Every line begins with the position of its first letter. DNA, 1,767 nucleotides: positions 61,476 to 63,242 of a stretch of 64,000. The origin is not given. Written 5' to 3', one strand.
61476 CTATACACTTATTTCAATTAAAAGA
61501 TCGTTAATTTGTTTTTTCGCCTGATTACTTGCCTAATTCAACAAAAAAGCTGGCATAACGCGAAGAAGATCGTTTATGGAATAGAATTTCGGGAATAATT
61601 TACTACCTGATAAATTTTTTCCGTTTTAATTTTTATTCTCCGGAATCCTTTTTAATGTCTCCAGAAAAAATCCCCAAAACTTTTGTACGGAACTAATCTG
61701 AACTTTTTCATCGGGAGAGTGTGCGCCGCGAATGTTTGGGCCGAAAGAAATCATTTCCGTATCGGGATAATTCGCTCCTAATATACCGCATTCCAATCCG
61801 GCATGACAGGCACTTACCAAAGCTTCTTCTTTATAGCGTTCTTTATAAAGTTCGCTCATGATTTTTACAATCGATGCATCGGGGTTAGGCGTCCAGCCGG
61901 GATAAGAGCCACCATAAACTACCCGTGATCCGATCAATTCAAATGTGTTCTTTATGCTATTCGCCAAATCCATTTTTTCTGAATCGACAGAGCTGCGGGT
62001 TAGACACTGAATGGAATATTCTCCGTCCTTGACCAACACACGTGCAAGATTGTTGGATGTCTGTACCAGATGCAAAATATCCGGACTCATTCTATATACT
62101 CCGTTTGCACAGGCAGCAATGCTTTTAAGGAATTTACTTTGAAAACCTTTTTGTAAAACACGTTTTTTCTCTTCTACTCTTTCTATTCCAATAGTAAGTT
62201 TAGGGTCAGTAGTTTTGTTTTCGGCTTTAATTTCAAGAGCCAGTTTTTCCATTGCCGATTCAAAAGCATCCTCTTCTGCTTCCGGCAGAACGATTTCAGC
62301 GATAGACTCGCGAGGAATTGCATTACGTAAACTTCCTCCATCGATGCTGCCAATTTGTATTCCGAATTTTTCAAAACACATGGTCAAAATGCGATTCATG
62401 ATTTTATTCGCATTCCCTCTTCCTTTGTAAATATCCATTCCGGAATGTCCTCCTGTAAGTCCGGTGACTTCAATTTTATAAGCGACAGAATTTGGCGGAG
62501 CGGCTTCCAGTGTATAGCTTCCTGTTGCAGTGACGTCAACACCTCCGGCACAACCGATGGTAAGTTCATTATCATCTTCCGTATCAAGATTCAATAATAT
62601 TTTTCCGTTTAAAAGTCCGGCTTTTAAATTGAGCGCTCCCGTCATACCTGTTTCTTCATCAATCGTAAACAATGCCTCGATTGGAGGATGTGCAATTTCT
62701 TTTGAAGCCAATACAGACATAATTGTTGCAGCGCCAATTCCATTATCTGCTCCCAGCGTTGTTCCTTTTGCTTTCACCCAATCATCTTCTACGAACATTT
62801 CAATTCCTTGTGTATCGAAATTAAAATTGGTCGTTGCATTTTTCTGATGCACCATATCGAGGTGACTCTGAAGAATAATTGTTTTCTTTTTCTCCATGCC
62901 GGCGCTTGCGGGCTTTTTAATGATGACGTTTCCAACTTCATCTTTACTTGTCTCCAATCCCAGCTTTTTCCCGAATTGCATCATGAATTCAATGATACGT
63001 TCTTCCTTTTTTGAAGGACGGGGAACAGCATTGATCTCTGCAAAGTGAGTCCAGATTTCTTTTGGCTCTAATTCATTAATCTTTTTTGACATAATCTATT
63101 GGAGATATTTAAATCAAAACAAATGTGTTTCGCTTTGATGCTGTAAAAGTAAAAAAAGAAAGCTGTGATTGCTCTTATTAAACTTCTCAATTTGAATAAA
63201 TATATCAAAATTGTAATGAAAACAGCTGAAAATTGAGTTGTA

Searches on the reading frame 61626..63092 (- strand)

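Call 89: search_protein_families(library=pfam, proteins=[window:61626-63092:-], max_evalue=0.0001)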
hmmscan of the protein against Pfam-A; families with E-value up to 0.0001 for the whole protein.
window:61626-63092:- (488 aa): 2 families
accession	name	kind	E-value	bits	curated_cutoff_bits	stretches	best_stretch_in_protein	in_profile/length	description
PF01546.33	Peptidase_M20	-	1.5e-14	54.8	24.6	1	73-480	1-204/206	Peptidase family M20/M25/M40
PF07687.19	M20_dimer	-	1.8e-10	41.2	21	1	208-294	2-105/107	Peptidase dimerisation domain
